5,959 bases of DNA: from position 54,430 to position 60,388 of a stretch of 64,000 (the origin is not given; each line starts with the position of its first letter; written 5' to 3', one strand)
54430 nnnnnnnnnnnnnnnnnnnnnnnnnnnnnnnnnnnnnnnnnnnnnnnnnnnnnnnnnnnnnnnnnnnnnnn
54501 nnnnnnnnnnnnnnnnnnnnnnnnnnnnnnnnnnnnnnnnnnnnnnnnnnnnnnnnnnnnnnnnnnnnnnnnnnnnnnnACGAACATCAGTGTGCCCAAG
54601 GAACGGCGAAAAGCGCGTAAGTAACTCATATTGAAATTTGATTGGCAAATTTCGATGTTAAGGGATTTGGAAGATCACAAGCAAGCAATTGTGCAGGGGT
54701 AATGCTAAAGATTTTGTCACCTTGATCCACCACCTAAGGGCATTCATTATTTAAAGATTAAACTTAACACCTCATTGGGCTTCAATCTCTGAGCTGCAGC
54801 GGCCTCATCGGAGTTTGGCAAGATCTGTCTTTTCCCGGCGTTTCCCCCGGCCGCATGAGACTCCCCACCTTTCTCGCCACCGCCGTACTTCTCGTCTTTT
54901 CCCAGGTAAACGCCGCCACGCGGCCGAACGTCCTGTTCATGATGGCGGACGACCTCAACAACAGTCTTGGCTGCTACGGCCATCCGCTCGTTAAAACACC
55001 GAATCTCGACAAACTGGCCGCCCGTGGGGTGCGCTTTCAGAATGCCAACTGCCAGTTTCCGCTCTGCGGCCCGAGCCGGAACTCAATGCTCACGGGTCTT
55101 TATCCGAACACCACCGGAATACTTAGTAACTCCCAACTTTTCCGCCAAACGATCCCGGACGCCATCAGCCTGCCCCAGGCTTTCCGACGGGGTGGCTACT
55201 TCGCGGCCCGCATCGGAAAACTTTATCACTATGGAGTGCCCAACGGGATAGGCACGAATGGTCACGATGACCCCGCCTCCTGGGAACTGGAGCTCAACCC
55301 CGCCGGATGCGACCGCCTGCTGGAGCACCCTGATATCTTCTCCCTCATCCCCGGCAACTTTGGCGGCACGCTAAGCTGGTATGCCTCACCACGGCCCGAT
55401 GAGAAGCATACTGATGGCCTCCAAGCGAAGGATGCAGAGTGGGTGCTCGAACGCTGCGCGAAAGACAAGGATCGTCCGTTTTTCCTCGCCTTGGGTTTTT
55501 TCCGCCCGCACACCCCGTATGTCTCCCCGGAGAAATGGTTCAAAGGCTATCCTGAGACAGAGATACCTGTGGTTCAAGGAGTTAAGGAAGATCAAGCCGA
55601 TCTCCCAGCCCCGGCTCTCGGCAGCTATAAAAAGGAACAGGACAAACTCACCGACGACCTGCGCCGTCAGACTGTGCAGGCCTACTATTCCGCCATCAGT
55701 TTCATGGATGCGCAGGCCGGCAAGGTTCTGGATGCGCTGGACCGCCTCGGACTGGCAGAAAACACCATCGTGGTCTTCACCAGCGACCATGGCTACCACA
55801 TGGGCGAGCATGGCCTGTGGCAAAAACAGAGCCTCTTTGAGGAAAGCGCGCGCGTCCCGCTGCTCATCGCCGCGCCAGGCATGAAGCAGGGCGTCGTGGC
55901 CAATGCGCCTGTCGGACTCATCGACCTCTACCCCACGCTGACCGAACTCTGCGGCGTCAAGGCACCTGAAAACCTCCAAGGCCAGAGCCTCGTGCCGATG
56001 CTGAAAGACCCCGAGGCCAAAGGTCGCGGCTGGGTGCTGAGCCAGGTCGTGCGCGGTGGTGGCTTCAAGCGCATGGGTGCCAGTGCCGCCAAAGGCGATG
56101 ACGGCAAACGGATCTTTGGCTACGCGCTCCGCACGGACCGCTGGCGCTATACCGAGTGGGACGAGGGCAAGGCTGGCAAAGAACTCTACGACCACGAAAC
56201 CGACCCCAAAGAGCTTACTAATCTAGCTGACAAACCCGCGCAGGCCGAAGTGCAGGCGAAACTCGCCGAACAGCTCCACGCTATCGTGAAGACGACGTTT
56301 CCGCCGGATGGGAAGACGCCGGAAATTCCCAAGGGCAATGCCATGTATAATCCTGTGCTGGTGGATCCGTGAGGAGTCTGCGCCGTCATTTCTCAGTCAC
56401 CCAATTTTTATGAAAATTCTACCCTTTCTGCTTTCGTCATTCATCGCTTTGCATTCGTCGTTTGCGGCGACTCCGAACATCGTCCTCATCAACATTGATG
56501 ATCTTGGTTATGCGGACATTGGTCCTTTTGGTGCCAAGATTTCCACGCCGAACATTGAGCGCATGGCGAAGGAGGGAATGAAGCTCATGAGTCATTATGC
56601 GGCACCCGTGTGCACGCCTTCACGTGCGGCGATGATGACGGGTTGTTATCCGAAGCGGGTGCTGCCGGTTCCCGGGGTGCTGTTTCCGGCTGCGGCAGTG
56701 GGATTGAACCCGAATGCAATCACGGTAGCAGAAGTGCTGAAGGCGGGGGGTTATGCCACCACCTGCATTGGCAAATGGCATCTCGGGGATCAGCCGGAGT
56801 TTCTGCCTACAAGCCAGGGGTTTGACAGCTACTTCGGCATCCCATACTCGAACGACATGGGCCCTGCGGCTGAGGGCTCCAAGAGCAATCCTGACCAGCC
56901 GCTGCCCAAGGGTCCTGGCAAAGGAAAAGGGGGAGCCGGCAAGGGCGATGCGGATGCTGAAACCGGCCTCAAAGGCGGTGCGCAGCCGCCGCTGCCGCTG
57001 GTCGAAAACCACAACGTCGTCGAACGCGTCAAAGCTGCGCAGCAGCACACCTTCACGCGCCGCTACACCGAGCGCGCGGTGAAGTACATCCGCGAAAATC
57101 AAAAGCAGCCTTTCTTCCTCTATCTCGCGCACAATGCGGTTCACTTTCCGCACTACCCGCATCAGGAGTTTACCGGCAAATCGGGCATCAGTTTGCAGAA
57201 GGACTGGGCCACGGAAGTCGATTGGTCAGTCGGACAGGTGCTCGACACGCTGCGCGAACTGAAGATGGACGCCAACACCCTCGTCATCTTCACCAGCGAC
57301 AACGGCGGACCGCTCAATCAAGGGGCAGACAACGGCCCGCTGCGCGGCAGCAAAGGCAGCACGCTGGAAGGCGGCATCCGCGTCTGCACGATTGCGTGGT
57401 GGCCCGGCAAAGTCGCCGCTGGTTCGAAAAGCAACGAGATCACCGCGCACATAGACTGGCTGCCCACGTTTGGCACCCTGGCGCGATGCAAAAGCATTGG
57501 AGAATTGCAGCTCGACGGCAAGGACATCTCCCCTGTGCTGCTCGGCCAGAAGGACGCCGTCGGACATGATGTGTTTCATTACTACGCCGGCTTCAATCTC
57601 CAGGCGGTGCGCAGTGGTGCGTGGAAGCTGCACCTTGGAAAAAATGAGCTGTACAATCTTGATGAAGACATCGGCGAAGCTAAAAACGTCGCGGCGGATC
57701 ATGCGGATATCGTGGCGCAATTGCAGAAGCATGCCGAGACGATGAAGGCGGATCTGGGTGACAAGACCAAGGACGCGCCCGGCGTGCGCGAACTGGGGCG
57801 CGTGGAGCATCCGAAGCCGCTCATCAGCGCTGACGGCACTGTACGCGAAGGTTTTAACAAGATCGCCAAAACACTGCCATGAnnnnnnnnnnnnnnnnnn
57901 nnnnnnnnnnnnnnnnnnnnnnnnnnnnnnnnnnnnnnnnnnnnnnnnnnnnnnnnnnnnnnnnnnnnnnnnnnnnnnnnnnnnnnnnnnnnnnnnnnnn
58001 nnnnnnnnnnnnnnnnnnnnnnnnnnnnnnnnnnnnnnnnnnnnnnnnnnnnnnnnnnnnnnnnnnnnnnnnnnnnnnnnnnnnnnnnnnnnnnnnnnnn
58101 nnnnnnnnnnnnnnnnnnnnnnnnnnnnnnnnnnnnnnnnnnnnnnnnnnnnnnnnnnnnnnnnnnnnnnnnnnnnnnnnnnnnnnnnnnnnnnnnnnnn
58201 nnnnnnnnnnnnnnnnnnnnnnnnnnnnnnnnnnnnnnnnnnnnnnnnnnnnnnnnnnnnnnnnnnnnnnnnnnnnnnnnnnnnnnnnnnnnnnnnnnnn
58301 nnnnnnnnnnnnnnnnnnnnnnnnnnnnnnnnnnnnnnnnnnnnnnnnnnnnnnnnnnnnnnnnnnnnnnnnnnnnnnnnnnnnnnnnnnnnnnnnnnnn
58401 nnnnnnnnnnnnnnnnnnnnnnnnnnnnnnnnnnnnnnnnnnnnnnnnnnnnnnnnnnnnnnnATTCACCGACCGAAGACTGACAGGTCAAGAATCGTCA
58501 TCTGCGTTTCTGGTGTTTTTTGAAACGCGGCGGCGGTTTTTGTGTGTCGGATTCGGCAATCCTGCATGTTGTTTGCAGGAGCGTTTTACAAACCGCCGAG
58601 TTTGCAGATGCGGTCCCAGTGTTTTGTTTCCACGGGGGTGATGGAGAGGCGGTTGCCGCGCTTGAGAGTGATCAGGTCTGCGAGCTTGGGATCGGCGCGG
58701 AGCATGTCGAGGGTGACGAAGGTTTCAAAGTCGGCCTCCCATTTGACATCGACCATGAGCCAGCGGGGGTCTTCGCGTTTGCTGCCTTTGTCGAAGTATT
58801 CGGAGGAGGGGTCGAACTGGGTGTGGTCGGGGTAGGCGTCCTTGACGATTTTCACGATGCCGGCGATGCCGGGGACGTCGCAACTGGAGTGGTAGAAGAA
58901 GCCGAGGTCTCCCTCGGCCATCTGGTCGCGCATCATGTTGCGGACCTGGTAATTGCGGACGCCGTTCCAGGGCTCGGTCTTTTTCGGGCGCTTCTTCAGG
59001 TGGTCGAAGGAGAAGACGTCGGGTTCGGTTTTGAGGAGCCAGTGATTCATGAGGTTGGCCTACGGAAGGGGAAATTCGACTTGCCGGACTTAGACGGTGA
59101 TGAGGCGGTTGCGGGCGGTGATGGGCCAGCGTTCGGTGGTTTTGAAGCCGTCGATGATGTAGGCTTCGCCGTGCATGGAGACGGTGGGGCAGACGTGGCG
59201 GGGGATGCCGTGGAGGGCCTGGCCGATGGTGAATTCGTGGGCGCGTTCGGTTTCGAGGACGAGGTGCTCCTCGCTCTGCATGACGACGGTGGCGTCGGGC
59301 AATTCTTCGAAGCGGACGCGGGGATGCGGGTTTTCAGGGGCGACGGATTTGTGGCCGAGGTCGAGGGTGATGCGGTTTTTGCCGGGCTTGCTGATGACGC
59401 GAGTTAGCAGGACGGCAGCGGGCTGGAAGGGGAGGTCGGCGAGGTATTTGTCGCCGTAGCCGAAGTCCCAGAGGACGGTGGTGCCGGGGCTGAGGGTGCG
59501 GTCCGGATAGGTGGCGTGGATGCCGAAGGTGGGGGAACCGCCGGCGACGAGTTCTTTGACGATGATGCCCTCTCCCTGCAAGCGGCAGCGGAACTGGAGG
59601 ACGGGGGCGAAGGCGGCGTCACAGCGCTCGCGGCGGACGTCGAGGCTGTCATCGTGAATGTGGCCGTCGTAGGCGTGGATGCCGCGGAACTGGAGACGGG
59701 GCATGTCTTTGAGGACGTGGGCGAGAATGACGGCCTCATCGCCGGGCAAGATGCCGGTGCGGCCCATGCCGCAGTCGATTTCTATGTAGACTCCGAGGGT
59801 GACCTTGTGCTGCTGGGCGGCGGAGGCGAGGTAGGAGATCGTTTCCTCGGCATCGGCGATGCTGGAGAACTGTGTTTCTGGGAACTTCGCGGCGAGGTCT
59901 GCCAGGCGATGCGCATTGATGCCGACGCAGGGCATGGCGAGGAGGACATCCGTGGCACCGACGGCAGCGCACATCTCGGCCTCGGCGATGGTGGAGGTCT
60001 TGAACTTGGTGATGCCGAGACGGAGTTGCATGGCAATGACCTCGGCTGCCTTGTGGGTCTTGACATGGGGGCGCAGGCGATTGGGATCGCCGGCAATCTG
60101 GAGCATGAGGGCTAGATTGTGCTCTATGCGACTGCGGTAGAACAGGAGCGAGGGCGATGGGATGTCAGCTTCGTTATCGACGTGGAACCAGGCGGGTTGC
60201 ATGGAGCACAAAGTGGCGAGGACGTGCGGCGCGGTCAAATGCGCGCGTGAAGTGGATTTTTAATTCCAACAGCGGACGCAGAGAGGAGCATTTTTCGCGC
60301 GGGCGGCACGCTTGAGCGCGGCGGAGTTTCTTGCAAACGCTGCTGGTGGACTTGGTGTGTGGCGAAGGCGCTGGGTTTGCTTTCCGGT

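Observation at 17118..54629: Tandem pair of giant PEP-CTERM beta-strand-repeat genes occupying 37 kb (candidate exosortase-dependent surface fibre system)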

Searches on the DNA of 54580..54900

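Call 85: search_rna_families(source=window, start=54580, end=54900, threshold=evalue, max_evalue=1)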
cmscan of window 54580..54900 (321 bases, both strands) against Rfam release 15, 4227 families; matches with E-value up to 1: 0.
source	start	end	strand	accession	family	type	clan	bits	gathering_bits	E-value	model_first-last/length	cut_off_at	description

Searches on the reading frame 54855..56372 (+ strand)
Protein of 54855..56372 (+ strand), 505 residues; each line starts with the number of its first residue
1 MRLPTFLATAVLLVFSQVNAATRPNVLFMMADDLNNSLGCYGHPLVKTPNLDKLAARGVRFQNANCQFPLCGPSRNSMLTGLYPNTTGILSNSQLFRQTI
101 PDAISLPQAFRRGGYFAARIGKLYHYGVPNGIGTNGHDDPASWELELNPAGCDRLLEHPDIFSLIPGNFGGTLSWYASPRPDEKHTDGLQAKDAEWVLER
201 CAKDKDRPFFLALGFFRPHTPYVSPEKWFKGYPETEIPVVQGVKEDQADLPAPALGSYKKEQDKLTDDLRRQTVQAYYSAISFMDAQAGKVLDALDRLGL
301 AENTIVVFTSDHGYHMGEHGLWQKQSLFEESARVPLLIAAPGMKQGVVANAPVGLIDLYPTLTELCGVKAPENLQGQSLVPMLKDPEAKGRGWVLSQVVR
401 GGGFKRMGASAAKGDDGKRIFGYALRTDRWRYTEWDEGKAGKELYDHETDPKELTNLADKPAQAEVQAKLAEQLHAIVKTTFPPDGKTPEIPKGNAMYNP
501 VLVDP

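Call 9: search_protein_families(library=pfam, proteins=[window:54855-56372:+], max_evalue=0.001)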
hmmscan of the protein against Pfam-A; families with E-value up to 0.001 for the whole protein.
window:54855-56372:+ (505 aa): 4 families
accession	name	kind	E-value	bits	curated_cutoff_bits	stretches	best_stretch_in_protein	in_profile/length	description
PF00884.28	Sulfatase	-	1.1e-47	163.2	25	1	24-368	1-301/301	Sulfatase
PF16347.10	SGSH_C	-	8.1e-25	88.2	29.3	2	317-389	1-74/154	N-sulphoglucosamine sulphohydrolase, C-terminal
PF01663.27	Phosphodiest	-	1.1e-12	48.7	23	1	47-99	19-72/342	Type I phosphodiesterase / nucleotide pyrophosphatase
PF02995.22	DUF229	-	5.9e-06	25.7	25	1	272-332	301-360/496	Protein of unknown function (DUF229)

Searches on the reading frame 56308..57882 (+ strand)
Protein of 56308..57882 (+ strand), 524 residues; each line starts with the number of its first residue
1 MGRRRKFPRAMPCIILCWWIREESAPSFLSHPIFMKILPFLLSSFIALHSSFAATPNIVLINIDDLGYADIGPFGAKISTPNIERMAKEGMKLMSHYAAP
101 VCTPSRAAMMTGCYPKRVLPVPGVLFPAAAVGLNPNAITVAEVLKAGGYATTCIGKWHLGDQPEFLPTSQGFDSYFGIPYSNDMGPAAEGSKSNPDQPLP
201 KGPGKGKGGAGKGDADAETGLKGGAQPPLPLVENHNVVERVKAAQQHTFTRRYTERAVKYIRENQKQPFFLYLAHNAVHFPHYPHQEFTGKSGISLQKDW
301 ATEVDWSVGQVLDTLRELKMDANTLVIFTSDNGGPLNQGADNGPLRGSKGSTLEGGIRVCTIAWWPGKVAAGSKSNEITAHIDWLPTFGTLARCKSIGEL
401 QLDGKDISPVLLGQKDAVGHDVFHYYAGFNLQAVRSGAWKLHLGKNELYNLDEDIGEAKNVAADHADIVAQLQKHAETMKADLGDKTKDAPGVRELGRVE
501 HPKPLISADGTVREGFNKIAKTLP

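Call 9: search_protein_families(library=pfam, proteins=[window:56308-57882:+], max_evalue=0.001)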
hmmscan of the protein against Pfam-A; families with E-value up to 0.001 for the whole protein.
window:56308-57882:+ (524 aa): 4 families
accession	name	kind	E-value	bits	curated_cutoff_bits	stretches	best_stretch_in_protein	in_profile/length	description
PF00884.28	Sulfatase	-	9.7e-53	179.9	25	1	56-392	1-299/301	Sulfatase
PF14707.11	Sulfatase_C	-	3e-07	31.5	30.9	0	419-442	2-25/127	C-terminal region of aryl-sulfatase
PF16347.10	SGSH_C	-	5.6e-07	30.3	29.3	1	354-480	13-152/154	N-sulphoglucosamine sulphohydrolase, C-terminal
PF01663.27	Phosphodiest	-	1.3e-06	28.7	23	0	59-116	2-58/342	Type I phosphodiesterase / nucleotide pyrophosphatase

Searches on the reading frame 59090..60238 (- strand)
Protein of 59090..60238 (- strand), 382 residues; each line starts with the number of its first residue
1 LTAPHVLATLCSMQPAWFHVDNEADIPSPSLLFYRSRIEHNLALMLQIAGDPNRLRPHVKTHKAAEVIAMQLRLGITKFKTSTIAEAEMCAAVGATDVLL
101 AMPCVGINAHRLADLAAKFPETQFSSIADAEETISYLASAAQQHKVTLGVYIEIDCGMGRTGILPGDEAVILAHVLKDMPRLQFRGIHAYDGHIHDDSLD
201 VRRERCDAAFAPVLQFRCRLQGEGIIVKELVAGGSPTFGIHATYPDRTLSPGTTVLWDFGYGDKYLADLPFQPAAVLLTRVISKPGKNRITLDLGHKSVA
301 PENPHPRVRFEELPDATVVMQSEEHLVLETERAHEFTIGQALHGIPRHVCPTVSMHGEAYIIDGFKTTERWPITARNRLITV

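Call 9: search_protein_families(library=pfam, proteins=[window:59090-60238:-], max_evalue=0.001)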
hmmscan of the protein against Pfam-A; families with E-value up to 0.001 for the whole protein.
window:59090-60238:- (382 aa): 2 families
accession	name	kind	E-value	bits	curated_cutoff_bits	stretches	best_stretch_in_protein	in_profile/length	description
PF01168.26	Ala_racemase_N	-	2.1e-20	73.9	24.1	1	36-242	4-203/220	Alanine racemase, N-terminal domain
PF14031.13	D-ser_dehydrat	-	1.7e-17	64.3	22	1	274-362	1-97/97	Putative serine dehydratase domain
